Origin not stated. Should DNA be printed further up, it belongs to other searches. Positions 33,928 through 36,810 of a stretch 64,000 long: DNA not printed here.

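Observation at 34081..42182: Seven-gene Tat-dependent molybdoenzyme module with non-canonical accessory genes and no assignable substrate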

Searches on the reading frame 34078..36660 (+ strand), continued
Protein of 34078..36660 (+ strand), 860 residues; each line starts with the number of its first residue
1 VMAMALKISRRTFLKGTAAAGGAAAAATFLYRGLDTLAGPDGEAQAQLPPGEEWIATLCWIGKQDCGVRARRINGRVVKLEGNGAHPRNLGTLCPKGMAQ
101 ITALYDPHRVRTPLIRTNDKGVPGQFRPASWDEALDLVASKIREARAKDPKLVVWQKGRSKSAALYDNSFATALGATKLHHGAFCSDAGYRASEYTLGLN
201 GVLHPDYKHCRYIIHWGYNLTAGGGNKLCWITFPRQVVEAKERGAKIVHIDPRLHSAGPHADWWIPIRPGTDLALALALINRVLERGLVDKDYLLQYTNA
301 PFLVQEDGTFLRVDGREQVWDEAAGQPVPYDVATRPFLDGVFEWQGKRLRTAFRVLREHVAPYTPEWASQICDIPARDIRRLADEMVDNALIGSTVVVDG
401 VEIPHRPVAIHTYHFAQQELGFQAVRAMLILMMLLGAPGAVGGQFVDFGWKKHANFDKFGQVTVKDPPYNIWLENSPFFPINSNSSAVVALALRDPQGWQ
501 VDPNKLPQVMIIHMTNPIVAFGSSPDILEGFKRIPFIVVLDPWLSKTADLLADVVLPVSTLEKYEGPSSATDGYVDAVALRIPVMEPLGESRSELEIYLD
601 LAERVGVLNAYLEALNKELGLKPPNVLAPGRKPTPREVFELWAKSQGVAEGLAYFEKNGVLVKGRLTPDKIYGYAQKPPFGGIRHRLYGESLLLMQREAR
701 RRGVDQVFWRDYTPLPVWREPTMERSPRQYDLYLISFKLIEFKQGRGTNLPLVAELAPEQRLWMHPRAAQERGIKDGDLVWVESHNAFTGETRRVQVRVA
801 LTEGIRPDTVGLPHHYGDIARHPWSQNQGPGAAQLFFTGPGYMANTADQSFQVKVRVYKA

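Call 40: get_annotated_region(hit=H1, flank=8000)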
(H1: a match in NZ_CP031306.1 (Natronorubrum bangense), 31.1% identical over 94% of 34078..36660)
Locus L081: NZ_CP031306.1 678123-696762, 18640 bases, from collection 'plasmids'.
description: Natronorubrum bangense strain JCM 10635 plasmid unnamed1, complete sequence
organism: Natronorubrum bangense (NCBI taxid 61858)
taxonomy: Archaea; Euryarchaeota; Halobacteria; Halobacteriales; Natrialbaceae; Natronorubrum; Natronorubrum bangense
host: -; source: Cell culture,The Bange salt-alkaline lake in Tibet; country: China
typing (MOB-suite, as given by PLSDB): non-mobilizable
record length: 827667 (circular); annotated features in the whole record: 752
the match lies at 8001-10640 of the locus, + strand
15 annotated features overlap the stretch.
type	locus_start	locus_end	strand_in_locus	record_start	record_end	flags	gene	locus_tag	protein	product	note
CDS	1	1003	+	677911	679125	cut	-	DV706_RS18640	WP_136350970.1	hypothetical protein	-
CDS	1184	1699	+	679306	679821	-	-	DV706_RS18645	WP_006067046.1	hypothetical protein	-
CDS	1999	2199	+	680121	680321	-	-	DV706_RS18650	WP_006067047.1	hypothetical protein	-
CDS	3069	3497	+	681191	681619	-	-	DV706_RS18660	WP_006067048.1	protein-tyrosine-phosphatase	-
CDS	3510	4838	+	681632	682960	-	-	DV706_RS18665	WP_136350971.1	MFS transporter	-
CDS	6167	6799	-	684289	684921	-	-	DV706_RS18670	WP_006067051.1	molybdenum cofactor guanylyltransferase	-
CDS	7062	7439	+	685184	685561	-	-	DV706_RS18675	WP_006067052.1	metalloregulator ArsR/SmtB family transcription factor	GO:0006355 - regulation of DNA-templated transcription [Evidence IEA]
CDS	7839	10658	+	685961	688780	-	-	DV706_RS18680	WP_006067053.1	molybdopterin-dependent oxidoreductase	-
CDS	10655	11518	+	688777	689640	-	-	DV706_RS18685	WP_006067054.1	4Fe-4S dicluster domain-containing protein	-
CDS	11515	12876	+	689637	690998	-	nrfD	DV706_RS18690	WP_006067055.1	NrfD/PsrC family molybdoenzyme membrane anchor subunit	-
CDS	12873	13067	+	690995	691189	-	-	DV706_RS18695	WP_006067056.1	hypothetical protein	-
CDS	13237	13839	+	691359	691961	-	-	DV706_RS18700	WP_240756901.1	molecular chaperone TorD family protein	-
CDS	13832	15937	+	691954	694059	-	-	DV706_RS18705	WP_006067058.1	hydrogenase iron-sulfur subunit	-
CDS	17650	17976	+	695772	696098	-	arsD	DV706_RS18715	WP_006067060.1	arsenite efflux transporter metallochaperone ArsD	GO:0046685 - response to arsenic-containing substance [Evidence IEA]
CDS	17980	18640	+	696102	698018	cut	arsA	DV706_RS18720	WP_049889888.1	arsenical pump-driving ATPase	-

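Call 41: search_protein_families(library=ncbifam, proteins=[L081:7839-10658:+, L081:10655-11518:+, L081:11515-12876:+, L081:13237-13839:+, L081:13832-15937:+], max_evalue=1e-10)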
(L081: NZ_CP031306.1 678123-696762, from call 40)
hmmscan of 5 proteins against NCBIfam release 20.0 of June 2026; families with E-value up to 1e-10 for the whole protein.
L081:7839-10658:+ (939 aa): 18 families
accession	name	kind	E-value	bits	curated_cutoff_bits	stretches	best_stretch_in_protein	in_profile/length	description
NF012032.0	PRK15488.1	equivalog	8.1e-57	192.7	694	1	16-304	3-279/759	thiosulfate reductase PhsA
TIGR03479.1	DMSO_red_II_alp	subfamily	3.6e-37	127.9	984.75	1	95-662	105-642/913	molybdopterin-dependent oxidoreductase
TIGR02166.1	dmsA_ynfE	subfamily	4.5e-36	124.2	777.7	1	16-303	1-296/794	DMSO/selenate family reductase complex A subunit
TIGR01591.1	Fdh-alpha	equivalog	3.8e-32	111.2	666.25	1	61-306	3-238/672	formate dehydrogenase subunit alpha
NF041714.1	arsenate_red_ArrA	equivalog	9.6e-32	110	1600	1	17-294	4-284/848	arsenate respiratory reductase molybdopterin-containing subunit ArrA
NF041783.2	mnquin_red_QrcB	equivalog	2.9e-27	95.2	440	1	55-294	51-280/695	menaquinone reductase molybdopterin-binding-like subunit QrcB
NF010055.0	PRK13532.1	equivalog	2e-20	72.6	904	1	16-452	3-381/830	nitrate reductase catalytic subunit NapA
TIGR00509.1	bisC_fam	subfamily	5.9e-20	71.1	1017.55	0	247-307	199-260/772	molybdopterin guanine dinucleotide-containing S/N-oxide reductase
TIGR01706.1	NAPA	equivalog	7.1e-20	70.9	930.55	1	16-451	2-380/830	periplasmic nitrate reductase subunit alpha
NF041885.1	selenate_YnfE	exception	5e-19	67.6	1675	1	15-304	2-304/805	selenate/tellurate reductase subunit YnfE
NF047855.1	AssmNtatRedNasC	equivalog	5.8e-19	67.8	1100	0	59-308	23-265/708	assimilatory nitrate reductase catalytic subunit NasC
NF041884.1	selenate_YnfF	exception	2.5e-18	65.4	1650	1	17-304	2-297/798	selenate/tellurate reductase subunit YnfF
NF011566.1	PRK14990.1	exception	3.9e-18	64.8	1600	1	12-304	10-317/814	dimethylsulfoxide reductase subunit A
TIGR01553.1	formate-DH-alph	equivalog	1.7e-17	62.5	814.2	0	248-313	246-311/1009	formate dehydrogenase-N subunit alpha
NF042978.1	EthbenzDh_ebdA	equivalog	2.2e-17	62.1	2000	1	95-433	127-436/977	ethylbenzene dehydrogenase subunit alpha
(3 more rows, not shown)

L081:10655-11518:+ (287 aa): 17 families
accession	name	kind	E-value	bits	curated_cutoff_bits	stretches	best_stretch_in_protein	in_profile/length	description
NF041715.1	arsenate_red_ArrB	equivalog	3.9e-43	147.7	450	1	3-246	2-225/233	arsenate respiratory reductase iron-sulfur subunit ArrB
NF045797.1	DsrO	equivalog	1.5e-40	139.1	200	1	3-115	43-159/235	sulfate reduction electron transfer complex DsrMKJOP subunit DsrO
NF041782.1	mnquin_red_QrcC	equivalog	9.6e-39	133.5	400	1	5-113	2-123/239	menaquinone reductase iron-sulfur cluster-binding subunit QrcC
TIGR03149.1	cyt_nit_nrfC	equivalog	8.6e-36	123.4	377.6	1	3-126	38-162/225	cytochrome c nitrite reductase Fe-S protein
NF011569.0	PRK14993.1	equivalog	1.2e-34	119.9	416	1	3-108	43-149/244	tetrathionate reductase subunit TtrB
TIGR02951.1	DMSO_dmsB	equivalog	7.8e-33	113.8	214.1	1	3-112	1-118/161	DMSO/selenate family reductase complex B subunit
NF008134.0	PRK10882.1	equivalog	1.6e-29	103.1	263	1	52-113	107-168/329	hydrogenase 2 operon protein HybA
TIGR03478.1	DMSO_red_II_bet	subfamily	6.4e-26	91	480.7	1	42-111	115-184/321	DMSO reductase family type II enzyme, iron-sulfur subunit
NF038355.1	FDH3_beta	equivalog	1.4e-22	80.6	240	1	3-109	2-104/180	formate dehydrogenase FDH3 subunit beta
NF042979.1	EthbenzDh_ebdB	equivalog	4.4e-20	71.8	740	1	43-109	138-204/354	ethylbenzene dehydrogenase subunit beta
TIGR01660.1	narH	equivalog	2.6e-19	69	524.05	1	43-113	168-238/492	nitrate reductase subunit beta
TIGR01582.1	FDH-beta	equivalog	3.1e-18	65.9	334.7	0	3-107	21-142/283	formate dehydrogenase subunit beta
NF045715.1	sulf_resp_HmcB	equivalog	4.1e-18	65.5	420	1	51-112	100-160/307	sulfate respiration complex iron-sulfur protein HmcB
NF009408.0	PRK12769.1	equivalog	1e-13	50.3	1003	1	9-111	8-107/659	formate-dependent uric acid utilization protein AegA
NF045766.1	PhenlGlyoxDHPadI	equivalog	2.6e-13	49.6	700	1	5-105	6-102/443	NADH-dependent phenylglyoxylate dehydrogenase subunit beta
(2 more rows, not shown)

L081:11515-12876:+ (453 aa): 1 family
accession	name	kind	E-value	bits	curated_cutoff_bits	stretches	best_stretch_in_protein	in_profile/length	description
NF045798.1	DsrP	equivalog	7.2e-19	68.4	350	1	18-158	8-136/346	sulfate reduction electron transfer complex DsrMKJOP subunit DsrP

L081:13237-13839:+ (200 aa): 1 family
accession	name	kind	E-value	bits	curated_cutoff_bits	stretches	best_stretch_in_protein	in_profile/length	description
NF003442.0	PRK04976.1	equivalog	7.7e-11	42.3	132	0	84-196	88-209/211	molecular chaperone TorD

L081:13832-15937:+ (701 aa): 19 families
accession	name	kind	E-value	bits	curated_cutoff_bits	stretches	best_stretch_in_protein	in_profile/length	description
NF040770.1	hetero_SS_HdrA2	exception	3e-32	111.6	1100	1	311-516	580-770/777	CoB-CoM heterodisulfide reductase HdrA2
NF041891.1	hdrA_Methbact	equivalog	2.1e-23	82.5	1300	1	296-470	560-716/762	ferredoxin:CoB-CoM heterodisulfide reductase subunit HdrA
NF038196.1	ferrodoxin_EFR1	subfamily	1.8e-18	67.5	75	0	572-626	179-232/242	EFR1 family ferrodoxin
TIGR02700.1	flavo_MJ0208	hypoth_equivalog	1.3e-17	63.8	251.35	0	575-625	146-196/234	dihydromethanopterin reductase (acceptor)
NF040684.1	PorD_Arch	equivalog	3.6e-17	62.2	120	0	575-626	30-82/85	pyruvate synthase subunit PorD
TIGR02179.1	PorD_KorD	subfamily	2.9e-15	56.1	60.05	0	312-358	29-75/78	2-oxoacid:acceptor oxidoreductase, delta subunit, pyruvate/2-ketoisovalerate family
NF041778.1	hetero_SS_HdrA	equivalog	3.6e-15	54.9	1400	0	292-376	573-654/771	ferredoxin:CoB-CoM heterodisulfide reductase subunit HdrA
TIGR04105.1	FeFe_hydrog_B1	subfamily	3e-14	52.5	450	0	573-624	107-160/462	monomeric [FeFe] hydrogenase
NF040864.1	HgcB_ferredoxin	equivalog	5.4e-14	51.8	99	0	311-357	17-63/93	mercury methylation ferredoxin HgcB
NF009053.0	PRK12387.1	subfamily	6e-14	52.2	204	0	579-694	40-159/180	formate hydrogenlyase complex iron-sulfur subunit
NF058577.1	FdxA_fam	equivalog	2.8e-13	49.9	65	0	575-622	5-52/52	4Fe-4S ferredoxin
NF005505.0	PRK07118.1-4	equivalog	1.8e-12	47.3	378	0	300-357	208-264/265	Fe-S cluster domain-containing protein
NF041836.1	rnfB_Methano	equivalog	2.1e-12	47.1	445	0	300-357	208-264/265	Rnf electron transport complex subunit RnfB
NF048010.1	SfplDhtActHpsHDes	equivalog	3.8e-12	45.6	430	0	309-357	59-107/298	(2S)-3-sulfopropanediol dehydratase activating enzyme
NF045874.1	Vhu_polyferre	exception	8.3e-12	44.5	600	0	577-622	30-75/381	F420-non-reducing hydrogenase associated-polyferredoxin VhuB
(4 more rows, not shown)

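Call 46: search_protein_families(library=ncbifam, proteins=[L069:6823-7746:+, L022:6743-7696:+, L006:7996-8919:+, L069:7743-9206:+, L069:9203-9892:+], max_evalue=0.00001)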
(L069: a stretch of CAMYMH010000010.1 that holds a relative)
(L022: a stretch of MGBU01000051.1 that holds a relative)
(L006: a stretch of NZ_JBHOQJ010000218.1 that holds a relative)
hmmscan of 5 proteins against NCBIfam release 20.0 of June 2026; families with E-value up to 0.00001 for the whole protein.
L069:6823-7746:+ (307 aa): 3 families
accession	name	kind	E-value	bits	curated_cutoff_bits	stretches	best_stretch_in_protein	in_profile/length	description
TIGR03431.1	PhnD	equivalog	1.5e-39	136.2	261.1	1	42-302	20-285/288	phosphonate ABC transporter substrate-binding protein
TIGR01098.1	3A0109s03R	subfamily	6.9e-35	120.7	112.05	1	14-267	13-253/253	phosphate/phosphite/phosphonate ABC transporter substrate-binding protein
TIGR04553.1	ABC_peri_selen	hypoth_equivalog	3.6e-21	75.7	250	1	65-298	17-257/266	putative selenate ABC transporter substrate-binding protein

L022:6743-7696:+ (317 aa): 3 families
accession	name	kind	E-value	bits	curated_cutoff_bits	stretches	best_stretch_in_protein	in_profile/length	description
TIGR03431.1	PhnD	equivalog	6.8e-36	124.1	261.1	1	59-313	27-285/288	phosphonate ABC transporter substrate-binding protein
TIGR01098.1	3A0109s03R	subfamily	2.7e-34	118.8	112.05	1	52-277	24-252/253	phosphate/phosphite/phosphonate ABC transporter substrate-binding protein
TIGR04553.1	ABC_peri_selen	hypoth_equivalog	3.8e-18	65.8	250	1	73-309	14-257/266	putative selenate ABC transporter substrate-binding protein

L006:7996-8919:+ (307 aa): 5 families
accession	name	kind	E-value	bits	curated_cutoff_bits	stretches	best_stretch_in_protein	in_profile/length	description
TIGR01098.1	3A0109s03R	subfamily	2.1e-40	138.8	112.05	1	40-267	29-253/253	phosphate/phosphite/phosphonate ABC transporter substrate-binding protein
TIGR03431.1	PhnD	equivalog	1.4e-38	133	261.1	1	50-301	29-284/288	phosphonate ABC transporter substrate-binding protein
TIGR04553.1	ABC_peri_selen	hypoth_equivalog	9.7e-23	80.9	250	1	56-302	8-261/266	putative selenate ABC transporter substrate-binding protein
NF049985.1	SBP_like_Rv1680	exception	1.9e-08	34.3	400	1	71-296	22-255/268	Rv1680 family SBP-like protein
NF045601.2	BstB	equivalog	1.6e-06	27.5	350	1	103-296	73-260/267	sterol transporter periplasmic substrate-binding protein BstB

L069:7743-9206:+ (487 aa): 20 families
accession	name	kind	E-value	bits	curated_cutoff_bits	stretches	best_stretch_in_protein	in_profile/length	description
NF052443.1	SensHisKinMctS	equivalog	6.1e-44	150.1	700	1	277-486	235-447/457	two-component system sensor histidine kinase MctS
NF008649.0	PRK11644.1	equivalog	1.2e-38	133.2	408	1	279-487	290-496/499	signal transduction histidine-protein kinase/phosphatase UhpB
NF007896.0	PRK10600.1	equivalog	5.7e-27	94.6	578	1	291-481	389-579/598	nitrate/nitrite two-component system sensor histidine kinase NarX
NF008184.0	PRK10935.1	equivalog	1.3e-25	90.1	553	1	291-486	362-558/565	nitrate/nitrite two-component system sensor histidine kinase NarQ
NF052531.1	Strep_LiaS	equivalog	1.1e-22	80.7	450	1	288-486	128-326/328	envelope stress sensor histidine kinase LiaS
NF047786.1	his_kin_MadS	equivalog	4e-18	65.7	500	1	289-486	227-434/434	MadS family sensor histidine kinase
NF047322.1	HK_morpho_MacS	equivalog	1.2e-14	54.3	300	1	286-486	176-367/367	MacS family sensor histidine kinase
NF033092.0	HK_WalK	equivalog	1.5e-11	43.6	725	1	156-281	134-260/594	cell wall metabolism sensor histidine kinase WalK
NF053592.1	HK_near_YfiR_like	equivalog_domain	4e-11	42.9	194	1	36-265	1-222/223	sensor histidine kinase, YfiR-like protein-associated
NF041210.1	his_kin_PieS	equivalog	8e-09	35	850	1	187-281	159-253/474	two component system sensor histidine kinase PieS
NF007837.0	PRK10549.1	equivalog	2e-08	33.4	603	1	200-268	165-237/466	envelope stress sensor histidine kinase BaeS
NF012163.2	BaeS_SmeS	equivalog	3.2e-08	33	500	1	198-267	167-236/457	sensor histidine kinase efflux regulator BaeS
NF058645.1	MCPCtpMPsAe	equivalog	3.3e-08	32.8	900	1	182-318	192-332/558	methyl-accepting chemotaxis protein CtpM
NF040691.1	MtrAB_MtrB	equivalog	3.4e-08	33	450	1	187-267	180-260/507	MtrAB system histidine kinase MtrB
NF007898.0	PRK10604.1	equivalog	4.5e-08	32.7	478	1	210-448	149-367/433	two-component system sensor histidine kinase RstB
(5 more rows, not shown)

L069:9203-9892:+ (229 aa): 60 families (the best 25 are shown)
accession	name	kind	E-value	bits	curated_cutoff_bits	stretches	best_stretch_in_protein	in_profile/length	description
NF052445.1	RespRegMctR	equivalog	5.9e-52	176.1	300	1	4-217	2-204/205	two-component system response regulator MctR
NF011896.0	PRK15369.1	equivalog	1.5e-44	152.1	242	1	2-217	2-209/211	two component system response regulator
NF007018.1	PRK09483.1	equivalog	3.4e-41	141.3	280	1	4-219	2-210/217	UvrY/SirA/GacA family response regulator transcription factor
NF007935.0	PRK10651.1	equivalog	1.5e-39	135.4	250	1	4-206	7-204/216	two-component system response regulator NarL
NF047785.1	respo_reg_MadR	equivalog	8.1e-39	133.1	300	1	4-217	1-208/209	MadR family response regulator transcription factor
NF007708.0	PRK10403.1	equivalog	3.6e-32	111.6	343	1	2-208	5-204/215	nitrate/nitrite response regulator protein NarP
NF007419.0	PRK09958.1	equivalog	4.6e-31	108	251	1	6-212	3-198/204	acid-sensing system DNA-binding response regulator EvgA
NF007685.0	PRK10360.1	equivalog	5.8e-29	101.3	258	1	4-210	2-190/196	response regulator transcription factor UhpA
NF007403.0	PRK09935.1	equivalog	3.8e-24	85.5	271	1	3-213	3-205/210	fimbria biosynthesis transcriptional regulator FimZ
NF008098.0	PRK10840.1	equivalog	4.2e-24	85.2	235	1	1-213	1-206/216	response regulator transcription factor RcsB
NF006900.1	PRK09390.1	equivalog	2.8e-22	79.3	255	1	4-215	5-200/203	response regulator FixJ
NF001965.0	PRK00742.1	subfamily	1.8e-21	76.8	293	1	2-176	2-177/357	chemotaxis-specific protein-glutamate methyltransferase CheB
NF040749.1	tetrathio_RR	equivalog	5.7e-20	71.8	290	1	7-210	4-186/191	tetrathionate respiration response regulator TtrR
NF041367.1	CheY_Halo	equivalog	2.2e-19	69.9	200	1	6-120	1-113/114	chemotaxis protein CheY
TIGR02875.1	spore_0_A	equivalog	3e-17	62.7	200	1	3-125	2-126/262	sporulation transcription factor Spo0A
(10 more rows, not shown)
